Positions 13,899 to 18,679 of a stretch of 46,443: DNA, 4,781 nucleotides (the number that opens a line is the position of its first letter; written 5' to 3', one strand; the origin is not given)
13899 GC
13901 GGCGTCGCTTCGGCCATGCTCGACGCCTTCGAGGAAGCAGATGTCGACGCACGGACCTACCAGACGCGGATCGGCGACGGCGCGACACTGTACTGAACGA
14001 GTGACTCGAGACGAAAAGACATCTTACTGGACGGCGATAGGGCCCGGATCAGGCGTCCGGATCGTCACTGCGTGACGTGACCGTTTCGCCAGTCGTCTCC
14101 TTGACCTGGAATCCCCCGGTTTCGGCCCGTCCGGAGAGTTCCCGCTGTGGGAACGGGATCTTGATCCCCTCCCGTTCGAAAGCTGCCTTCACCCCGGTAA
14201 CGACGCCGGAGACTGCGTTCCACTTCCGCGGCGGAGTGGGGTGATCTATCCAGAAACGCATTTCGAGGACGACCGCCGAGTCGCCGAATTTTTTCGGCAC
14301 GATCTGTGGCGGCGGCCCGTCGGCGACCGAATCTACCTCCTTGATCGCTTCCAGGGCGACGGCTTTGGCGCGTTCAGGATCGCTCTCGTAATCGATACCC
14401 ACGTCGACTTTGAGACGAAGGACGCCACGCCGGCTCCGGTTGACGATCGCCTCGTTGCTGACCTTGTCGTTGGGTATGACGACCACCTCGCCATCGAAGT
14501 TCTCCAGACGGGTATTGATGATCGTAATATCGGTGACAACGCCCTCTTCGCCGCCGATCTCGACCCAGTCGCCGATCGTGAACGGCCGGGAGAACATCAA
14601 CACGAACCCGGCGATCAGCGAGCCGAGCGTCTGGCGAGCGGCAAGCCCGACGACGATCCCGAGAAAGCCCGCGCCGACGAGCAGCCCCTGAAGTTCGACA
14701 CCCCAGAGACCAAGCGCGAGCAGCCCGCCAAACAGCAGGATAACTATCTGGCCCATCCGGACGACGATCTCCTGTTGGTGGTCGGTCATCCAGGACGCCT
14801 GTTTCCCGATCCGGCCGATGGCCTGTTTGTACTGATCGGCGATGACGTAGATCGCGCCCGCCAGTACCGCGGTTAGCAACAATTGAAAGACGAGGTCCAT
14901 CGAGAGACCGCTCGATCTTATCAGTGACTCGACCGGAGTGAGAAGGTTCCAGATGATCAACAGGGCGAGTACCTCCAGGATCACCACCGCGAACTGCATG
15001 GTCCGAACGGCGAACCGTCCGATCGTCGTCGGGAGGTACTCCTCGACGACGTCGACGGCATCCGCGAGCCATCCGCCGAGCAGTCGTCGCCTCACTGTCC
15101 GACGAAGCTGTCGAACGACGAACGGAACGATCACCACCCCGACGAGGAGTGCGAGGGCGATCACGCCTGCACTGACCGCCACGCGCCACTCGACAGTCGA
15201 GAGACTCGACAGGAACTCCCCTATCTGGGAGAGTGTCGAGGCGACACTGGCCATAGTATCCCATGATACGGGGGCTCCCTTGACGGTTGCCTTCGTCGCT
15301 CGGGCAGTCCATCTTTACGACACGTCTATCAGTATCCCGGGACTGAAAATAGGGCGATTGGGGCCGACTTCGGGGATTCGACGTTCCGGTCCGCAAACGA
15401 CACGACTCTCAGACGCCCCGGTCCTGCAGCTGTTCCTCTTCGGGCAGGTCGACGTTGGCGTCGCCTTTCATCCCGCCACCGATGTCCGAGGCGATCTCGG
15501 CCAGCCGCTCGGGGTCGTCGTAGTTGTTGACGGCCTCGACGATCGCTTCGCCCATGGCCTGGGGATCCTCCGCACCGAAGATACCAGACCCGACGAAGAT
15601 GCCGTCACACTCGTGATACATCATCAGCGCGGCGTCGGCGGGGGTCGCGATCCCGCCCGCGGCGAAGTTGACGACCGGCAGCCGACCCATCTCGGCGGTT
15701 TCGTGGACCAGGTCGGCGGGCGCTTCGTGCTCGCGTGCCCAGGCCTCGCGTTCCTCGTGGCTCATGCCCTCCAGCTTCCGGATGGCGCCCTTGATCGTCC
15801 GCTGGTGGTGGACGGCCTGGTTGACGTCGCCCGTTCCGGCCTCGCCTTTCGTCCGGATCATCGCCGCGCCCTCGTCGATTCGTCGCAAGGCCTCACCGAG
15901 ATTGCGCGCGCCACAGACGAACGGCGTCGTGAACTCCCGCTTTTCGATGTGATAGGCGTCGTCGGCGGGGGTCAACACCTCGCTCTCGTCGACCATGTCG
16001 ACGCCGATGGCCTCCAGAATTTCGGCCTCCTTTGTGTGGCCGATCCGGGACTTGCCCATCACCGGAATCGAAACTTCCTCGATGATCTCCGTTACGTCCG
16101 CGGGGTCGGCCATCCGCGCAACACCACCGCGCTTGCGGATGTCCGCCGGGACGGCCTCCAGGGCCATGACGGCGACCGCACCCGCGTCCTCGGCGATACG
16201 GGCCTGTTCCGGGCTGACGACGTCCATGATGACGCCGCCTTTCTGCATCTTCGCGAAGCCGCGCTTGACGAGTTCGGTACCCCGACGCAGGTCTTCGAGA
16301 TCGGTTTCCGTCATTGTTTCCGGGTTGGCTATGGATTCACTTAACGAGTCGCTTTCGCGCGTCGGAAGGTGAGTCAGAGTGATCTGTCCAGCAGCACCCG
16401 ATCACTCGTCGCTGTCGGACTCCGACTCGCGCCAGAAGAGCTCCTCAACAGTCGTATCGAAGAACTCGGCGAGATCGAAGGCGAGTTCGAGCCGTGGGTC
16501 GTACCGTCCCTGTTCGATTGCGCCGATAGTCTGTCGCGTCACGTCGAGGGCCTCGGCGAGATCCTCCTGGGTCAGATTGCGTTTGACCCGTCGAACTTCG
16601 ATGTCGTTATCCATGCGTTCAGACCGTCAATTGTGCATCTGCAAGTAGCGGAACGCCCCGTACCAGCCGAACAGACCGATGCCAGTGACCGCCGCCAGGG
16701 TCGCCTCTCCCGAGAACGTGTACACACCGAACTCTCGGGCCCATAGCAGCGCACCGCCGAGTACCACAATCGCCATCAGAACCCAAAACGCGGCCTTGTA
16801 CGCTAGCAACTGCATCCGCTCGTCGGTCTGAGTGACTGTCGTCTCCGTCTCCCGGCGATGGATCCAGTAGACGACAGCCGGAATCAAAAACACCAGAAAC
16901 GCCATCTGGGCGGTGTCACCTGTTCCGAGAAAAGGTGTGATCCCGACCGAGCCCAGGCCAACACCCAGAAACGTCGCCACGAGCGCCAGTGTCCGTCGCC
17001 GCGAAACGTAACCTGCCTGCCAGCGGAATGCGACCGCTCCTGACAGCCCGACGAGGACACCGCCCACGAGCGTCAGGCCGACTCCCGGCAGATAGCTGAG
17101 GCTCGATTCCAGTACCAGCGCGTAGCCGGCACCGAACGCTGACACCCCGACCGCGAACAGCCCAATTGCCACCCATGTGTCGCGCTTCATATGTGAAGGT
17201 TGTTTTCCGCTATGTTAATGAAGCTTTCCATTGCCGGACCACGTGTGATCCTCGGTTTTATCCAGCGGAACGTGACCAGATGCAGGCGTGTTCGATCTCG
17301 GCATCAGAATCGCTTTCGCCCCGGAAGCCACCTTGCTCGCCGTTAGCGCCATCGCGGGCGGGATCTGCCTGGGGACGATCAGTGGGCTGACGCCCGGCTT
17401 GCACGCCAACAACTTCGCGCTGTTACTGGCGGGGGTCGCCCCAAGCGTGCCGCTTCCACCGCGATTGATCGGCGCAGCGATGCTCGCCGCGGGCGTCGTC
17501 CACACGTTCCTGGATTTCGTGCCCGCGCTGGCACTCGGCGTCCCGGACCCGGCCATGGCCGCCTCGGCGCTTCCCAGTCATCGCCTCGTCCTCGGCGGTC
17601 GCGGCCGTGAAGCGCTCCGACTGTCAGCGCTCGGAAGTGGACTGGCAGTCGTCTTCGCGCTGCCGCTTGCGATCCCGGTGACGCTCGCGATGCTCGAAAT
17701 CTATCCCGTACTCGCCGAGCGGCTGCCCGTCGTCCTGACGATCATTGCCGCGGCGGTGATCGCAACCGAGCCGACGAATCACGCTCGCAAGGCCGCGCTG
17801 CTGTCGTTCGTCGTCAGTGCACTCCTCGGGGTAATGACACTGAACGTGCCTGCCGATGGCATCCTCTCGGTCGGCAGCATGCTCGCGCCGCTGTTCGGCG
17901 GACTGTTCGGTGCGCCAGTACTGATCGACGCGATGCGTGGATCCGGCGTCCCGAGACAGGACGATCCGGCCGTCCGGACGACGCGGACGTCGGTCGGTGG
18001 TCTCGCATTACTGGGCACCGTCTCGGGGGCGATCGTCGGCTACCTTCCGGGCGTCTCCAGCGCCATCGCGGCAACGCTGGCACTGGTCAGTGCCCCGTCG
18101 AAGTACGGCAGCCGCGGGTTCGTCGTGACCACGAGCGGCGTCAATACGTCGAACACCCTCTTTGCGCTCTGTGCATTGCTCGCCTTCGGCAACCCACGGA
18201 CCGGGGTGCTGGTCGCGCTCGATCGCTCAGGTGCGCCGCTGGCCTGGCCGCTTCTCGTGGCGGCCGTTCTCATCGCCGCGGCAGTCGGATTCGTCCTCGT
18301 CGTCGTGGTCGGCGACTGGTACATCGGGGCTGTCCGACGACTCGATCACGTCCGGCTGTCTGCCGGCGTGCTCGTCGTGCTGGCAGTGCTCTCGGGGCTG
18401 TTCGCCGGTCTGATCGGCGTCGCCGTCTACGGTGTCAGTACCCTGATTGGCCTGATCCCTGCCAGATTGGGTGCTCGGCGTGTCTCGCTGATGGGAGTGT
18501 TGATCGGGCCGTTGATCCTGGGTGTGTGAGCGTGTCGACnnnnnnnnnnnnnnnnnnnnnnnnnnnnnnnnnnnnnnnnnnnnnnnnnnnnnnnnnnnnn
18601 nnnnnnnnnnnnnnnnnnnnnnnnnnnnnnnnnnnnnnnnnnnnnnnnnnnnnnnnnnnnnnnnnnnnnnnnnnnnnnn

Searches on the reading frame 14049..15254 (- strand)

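Call 9: search_protein_families(library=pfam, proteins=[window:14049-15254:-], max_evalue=0.01)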
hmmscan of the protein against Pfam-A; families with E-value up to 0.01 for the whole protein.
window:14049-15254:- (401 aa): 3 families
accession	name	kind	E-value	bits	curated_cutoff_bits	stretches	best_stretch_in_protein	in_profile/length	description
PF00924.24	MS_channel_2nd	-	6.3e-21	74.7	20.2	1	210-275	3-68/68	Mechanosensitive ion channel, beta-domain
PF21082.3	MS_channel_3rd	-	5.7e-12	46.3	21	1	282-366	2-88/88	Mechanosensitive ion channel MscS, C-terminal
PF21088.3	MS_channel_1st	-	0.00079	19.8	23.1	1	170-206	5-41/42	Mechanosensitive ion channel, transmembrane helices 2/3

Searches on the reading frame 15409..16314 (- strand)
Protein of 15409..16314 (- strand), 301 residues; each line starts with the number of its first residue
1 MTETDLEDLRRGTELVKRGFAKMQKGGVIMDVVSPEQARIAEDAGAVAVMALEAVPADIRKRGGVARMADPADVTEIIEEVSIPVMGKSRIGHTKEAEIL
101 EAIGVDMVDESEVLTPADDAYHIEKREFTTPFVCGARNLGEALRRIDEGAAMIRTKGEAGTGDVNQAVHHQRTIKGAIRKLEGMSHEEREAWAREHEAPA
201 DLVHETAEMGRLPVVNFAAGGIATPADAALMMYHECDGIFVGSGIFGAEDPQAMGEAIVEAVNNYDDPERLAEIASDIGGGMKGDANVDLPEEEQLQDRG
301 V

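Call 9: search_protein_families(library=pfam, proteins=[window:15409-16314:-], max_evalue=0.01)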
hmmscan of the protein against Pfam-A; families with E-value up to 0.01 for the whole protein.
window:15409-16314:- (301 aa): 2 families
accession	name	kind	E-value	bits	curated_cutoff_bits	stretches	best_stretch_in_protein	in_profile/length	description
PF01680.23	SOR_SNZ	-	1.7e-101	338.7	27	1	15-219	3-207/207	SOR/SNZ family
PF05690.20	ThiG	-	5.4e-09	36.2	23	2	211-263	175-225/247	Thiazole biosynthesis protein ThiG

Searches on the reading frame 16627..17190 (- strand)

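Call 3: search_protein_families(library=pfam, proteins=[window:16627-17190:-], max_evalue=1)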
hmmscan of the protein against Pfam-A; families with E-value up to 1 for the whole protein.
window:16627-17190:- (187 aa): 1 family
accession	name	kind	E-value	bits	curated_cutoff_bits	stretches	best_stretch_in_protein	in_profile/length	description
PF09946.14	DUF2178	-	0.0058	17.1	22.8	1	79-148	15-72/104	Predicted membrane protein (DUF2178)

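Call 4: search_protein_families(library=ncbifam, proteins=[window:16627-17190:-], max_evalue=1)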
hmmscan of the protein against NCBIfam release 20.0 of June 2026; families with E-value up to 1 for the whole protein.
window:16627-17190:- (187 aa): 1 family
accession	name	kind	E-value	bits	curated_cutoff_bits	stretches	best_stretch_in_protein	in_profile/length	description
TIGR03063.1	srtB_target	domain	0.84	9.7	18.15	0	90-103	4-17/29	sortase B protein-sorting domain-containing protein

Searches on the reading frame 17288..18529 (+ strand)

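Call 3: search_protein_families(library=pfam, proteins=[window:17288-18529:+], max_evalue=1)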
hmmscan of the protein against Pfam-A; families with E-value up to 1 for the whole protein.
window:17288-18529:+ (413 aa): 1 family
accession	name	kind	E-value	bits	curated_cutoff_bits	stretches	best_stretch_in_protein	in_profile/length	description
PF01970.21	TctA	-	2.7e-54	184.8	28.9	1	21-402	3-422/423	Tripartite tricarboxylate transporter TctA family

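Call 4: search_protein_families(library=ncbifam, proteins=[window:17288-18529:+], max_evalue=1)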
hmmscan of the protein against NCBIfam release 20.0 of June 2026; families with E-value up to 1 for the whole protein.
window:17288-18529:+ (413 aa): 0 families
